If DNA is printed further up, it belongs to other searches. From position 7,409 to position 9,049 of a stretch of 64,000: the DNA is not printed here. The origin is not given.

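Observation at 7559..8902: Two paralogous regulators (7559..8902 and 33239..34561) pair an NTPase-like N-domain with an OmpR-type winged helix but lack a receiver domain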

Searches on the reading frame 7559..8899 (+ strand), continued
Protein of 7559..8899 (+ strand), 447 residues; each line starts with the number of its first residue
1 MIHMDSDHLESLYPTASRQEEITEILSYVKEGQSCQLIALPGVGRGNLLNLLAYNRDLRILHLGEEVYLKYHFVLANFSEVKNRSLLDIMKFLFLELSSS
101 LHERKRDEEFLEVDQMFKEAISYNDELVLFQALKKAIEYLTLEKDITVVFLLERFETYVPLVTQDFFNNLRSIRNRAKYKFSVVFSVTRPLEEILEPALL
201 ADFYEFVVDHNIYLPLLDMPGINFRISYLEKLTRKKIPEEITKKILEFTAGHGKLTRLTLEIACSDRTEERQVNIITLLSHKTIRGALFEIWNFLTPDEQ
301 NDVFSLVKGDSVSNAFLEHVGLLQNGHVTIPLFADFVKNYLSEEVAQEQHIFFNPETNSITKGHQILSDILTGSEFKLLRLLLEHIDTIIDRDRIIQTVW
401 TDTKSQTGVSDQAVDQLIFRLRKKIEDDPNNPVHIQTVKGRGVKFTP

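Call 23: fold_search(model_id=the predicted structure, library=pdb)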
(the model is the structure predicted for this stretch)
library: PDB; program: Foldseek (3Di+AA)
matches with E <= 10: 1254; with E <= 0.001: 107
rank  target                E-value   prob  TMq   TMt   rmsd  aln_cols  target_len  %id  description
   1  5zr1_D                1.2e-06  1.00  0.34  0.35  13.0       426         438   17  Saccharomyces Cerevisiae Origin Recognition Complex Bound to a 72-bp Origin DNA containing ACS and B1 element (released 2018-07-11)
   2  7jps_D                1.2e-06  1.00  0.33  0.35  13.2       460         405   14  ORC-DNA: Human Origin Recognition Complex (ORC) with DNA bound in the core (released 2020-09-09)
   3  7tji_D                2.5e-06  1.00  0.34  0.35  13.3       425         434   16  S. cerevisiae ORC bound to 84 bp ARS1 DNA and Cdc6 (state 2) with flexible Orc6 N-terminal domain (released 2022-10-05)
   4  5v8f_D                2.6e-06  1.00  0.34  0.34  14.4       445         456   15  Structural basis of MCM2-7 replicative helicase loading by ORC-Cdc6 and Cdt1 (released 2017-05-10)
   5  6rqc_D                3.1e-06  1.00  0.32  0.32  14.6       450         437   14  Cryo-EM structure of an MCM loading intermediate (released 2019-11-20)
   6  7tjh_D                3.6e-06  1.00  0.35  0.36  13.7       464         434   16  S. cerevisiae ORC bound to 84 bp ARS1 DNA and Cdc6 (state 1) with flexible Orc6 N-terminal domain (released 2022-10-05)
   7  7tjj_D                4.9e-06  1.00  0.34  0.35  13.6       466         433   16  S. cerevisiae ORC bound to 84 bp ARS1 DNA and Cdc6 (state 1) with docked Orc6 N-terminal domain (released 2022-10-05)
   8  6wgc_D                1.2e-05  1.00  0.33  0.34  13.4       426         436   16  Atomic model of semi-attached mutant OCCM-DNA complex (ORC-Cdc6-Cdt1-Mcm2-7 with Mcm6 WHD truncation) (released 2020-07-15)
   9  7jpq_D                1.3e-05  1.00  0.34  0.36  13.0       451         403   13  ORC-O2-5: Human Origin Recognition Complex (ORC) with subunits 2,3,4,5 (released 2020-09-02)
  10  5uj7_C                1.4e-05  1.00  0.34  0.37  12.6       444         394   14  Structure of the active form of human Origin Recognition Complex ATPase motor module, complex subunitS 1, 4, 5 (released 2017-02-08)
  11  5uj7_D                2.0e-05  1.00  0.34  0.38  12.3       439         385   14  Structure of the active form of human Origin Recognition Complex ATPase motor module, complex subunitS 1, 4, 5 (released 2017-02-08)
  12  4xgc_D                2.0e-05  1.00  0.33  0.33  13.6       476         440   13  Crystal structure of the eukaryotic origin recognition complex (released 2015-04-01)
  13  4nhj_B                2.2e-05  1.00  0.19  0.76   3.1        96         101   29  Crystal structure of Klebsiella pneumoniae RstA DNA-binding domain in complex with RstA box (released 2014-07-16)
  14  4nhj_A                2.4e-05  1.00  0.19  0.76   2.5        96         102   29  Crystal structure of Klebsiella pneumoniae RstA DNA-binding domain in complex with RstA box (released 2014-07-16)
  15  7jpo_D                2.8e-05  1.00  0.33  0.36  13.1       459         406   14  ORC-O1AAA: Human Origin Recognition Complex (ORC) with dynamic/unresolved ORC2 WH (released 2020-09-02)
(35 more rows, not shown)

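Call 40: search_protein_families(library=pfam, alignment_id=A1, max_evalue=0.1)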
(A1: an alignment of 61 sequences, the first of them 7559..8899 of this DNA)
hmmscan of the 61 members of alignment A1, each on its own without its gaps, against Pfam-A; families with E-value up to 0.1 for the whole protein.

A. member 1, window:7559-8899:+ (447 aa): 2 families
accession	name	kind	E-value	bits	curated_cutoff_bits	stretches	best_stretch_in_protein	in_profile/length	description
PF00486.34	Trans_reg_C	-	1.7e-18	66.9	26.2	1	371-444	6-76/77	Transcriptional regulatory protein, C terminal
PF18174.6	HU-CCDC81_bac_1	-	0.09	13.1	26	0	322-356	12-46/59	CCDC81-like prokaryotic HU domain 1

B. families by the number of members that match (of 61 scanned): 44 families (the first 25 are shown)
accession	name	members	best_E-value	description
PF00486.34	Trans_reg_C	61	3.5e-21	Transcriptional regulatory protein, C terminal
PF14516.12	AAA_35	10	5.4e-06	AAA-like domain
PF06794.17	UPF0270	9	0.0073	Uncharacterised protein family (UPF0270)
PF13191.12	AAA_16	4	0.012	AAA ATPase domain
PF01935.23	DUF87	4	0.013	Helicase HerA, central domain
PF07034.17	ORC3_N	3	0.0021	Origin recognition complex (ORC) subunit 3 N-terminus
PF24389.1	ORC-CDC6-like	3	0.0025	ORC-CDC6-like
PF20703.3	nSTAND1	2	0.0026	Novel STAND NTPase 1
PF24883.2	NPHP3_N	2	0.0052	Nephrocystin 3, N-terminal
PF00005.33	ABC_tran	1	0.00038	ABC transporter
PF13401.12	AAA_22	1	0.00068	AAA domain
PF20508.3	DUF6734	1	0.0039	Family of unknown function (DUF6734)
PF24101.1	eWH_GTF3C1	1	0.0041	GTF3C1, extended winged-helix domain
PF23871.1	DUF7226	1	0.0075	Domain of unknown function (DUF7226)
PF19795.4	DUF6279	1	0.0098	Family of unknown function (DUF6279)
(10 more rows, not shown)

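Call 48: find_related_loci(query=A3, collection=genome_contigs, flank=6000)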
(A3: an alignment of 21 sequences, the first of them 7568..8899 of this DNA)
Query A3 (444 aa) in genome_contigs; peptide patterns used: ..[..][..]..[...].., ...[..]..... (x = any residue, [..] = any of these).
289 stretches matched a pattern; 154 encode a relative of the query (tblastn E <= 1e-3); the best 80 are kept; 80 distinct loci.
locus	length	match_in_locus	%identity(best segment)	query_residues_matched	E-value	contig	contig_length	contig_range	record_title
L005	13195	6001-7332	76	1-444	0e+0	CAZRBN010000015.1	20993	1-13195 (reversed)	MAG TPA_asm: uncultured Gammaproteobacteria bacterium isolate SRP272529_co1_183 genome assembly, contig: NODE_4127_lengt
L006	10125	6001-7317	61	1-442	1e-178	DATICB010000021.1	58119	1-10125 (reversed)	MAG TPA_asm: Patescibacteria group bacterium isolate SMAG_U16305 k141_986851, whole genome shotgun sequence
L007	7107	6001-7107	70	1-369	2e-171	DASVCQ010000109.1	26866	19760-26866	MAG TPA_asm: Patescibacteria group bacterium isolate SMAG_U2010 k141_1668423, whole genome shotgun sequence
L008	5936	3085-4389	57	5-442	2e-163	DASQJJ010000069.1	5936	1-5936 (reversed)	MAG TPA_asm: Candidatus Eisenbacteria bacterium isolate SMAG_U11883 k141_2561766, whole genome shotgun sequence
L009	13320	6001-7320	56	1-444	3e-161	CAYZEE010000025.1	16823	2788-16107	MAG TPA_asm: uncultured Gammaproteobacteria bacterium isolate SRP271791_co2_53 genome assembly, contig: NODE_841_length_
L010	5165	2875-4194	55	5-442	2e-162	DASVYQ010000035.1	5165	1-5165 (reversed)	MAG TPA_asm: Patescibacteria group bacterium isolate SMAG_U2606 k141_202085, whole genome shotgun sequence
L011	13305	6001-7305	57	2-442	1e-158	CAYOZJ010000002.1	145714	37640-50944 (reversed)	MAG TPA_asm: uncultured Gammaproteobacteria bacterium isolate SRP200132_co1_666 genome assembly, contig: NODE_95_length_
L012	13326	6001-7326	55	5-444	5e-158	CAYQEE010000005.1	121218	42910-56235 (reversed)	MAG TPA_asm: uncultured Gammaproteobacteria bacterium isolate SRP272529_co2_240 genome assembly, contig: NODE_135_length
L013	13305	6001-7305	56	5-444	5e-157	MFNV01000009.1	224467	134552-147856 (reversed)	MAG: Candidatus Levybacteria bacterium RIFCSPHIGHO2_01_FULL_41_15 rifcsphigho2_01_scaffold_837, whole genome shotgun seq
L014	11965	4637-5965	53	1-444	1e-155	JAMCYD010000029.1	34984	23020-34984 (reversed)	MAG: Patescibacteria group bacterium isolate FK_Sedi_B_Bin.369 NODE_3552_length_34984_cov_81.5257, whole genome shotgun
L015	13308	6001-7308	53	1-443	3e-153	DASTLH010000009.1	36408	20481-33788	MAG TPA_asm: Patescibacteria group bacterium isolate SMAG_U2653 k141_776873, whole genome shotgun sequence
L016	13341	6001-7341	51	1-442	4e-150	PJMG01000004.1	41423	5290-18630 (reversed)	MAG: Candidatus Levyibacteriota bacterium isolate Amazon_FNV_2010_10_8_1 contig_75_30978874_length_41423_multi_3_in_1_ou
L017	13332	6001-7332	52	5-444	3e-150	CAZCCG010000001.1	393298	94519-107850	MAG TPA_asm: uncultured Gammaproteobacteria bacterium isolate SRP200132_co1_33 genome assembly, contig: NODE_10_length_3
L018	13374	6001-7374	51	1-443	6e-150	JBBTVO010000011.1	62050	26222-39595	MAG: Patescibacteria group bacterium isolate H51-bin110_1 H51_bin110_1_000000000011, whole genome shotgun sequence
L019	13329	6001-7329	53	1-443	5e-150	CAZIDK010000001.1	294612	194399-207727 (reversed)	MAG TPA_asm: uncultured Gammaproteobacteria bacterium isolate SRP302447_co4_23 genome assembly, contig: NODE_116_length_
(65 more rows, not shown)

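Call 92: find_encoding_contigs(protein=P0001, flank=1000, max_places=2)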
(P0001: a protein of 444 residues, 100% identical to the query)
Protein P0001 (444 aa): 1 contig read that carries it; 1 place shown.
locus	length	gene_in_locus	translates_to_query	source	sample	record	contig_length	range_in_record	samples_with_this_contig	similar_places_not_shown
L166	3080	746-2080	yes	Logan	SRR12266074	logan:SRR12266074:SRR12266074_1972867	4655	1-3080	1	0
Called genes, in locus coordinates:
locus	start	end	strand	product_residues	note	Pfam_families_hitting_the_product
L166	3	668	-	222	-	?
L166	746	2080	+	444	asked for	PF00486:Trans_reg_C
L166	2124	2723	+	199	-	PF18895:T4SS_pilin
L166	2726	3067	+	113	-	-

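Call 108: search_protein_families(library=padloc, proteins=[window:7568-8899:+], max_evalue=0.01)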
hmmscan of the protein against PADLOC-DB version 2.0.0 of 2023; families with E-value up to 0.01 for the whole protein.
window:7568-8899:+ (444 aa): 0 families
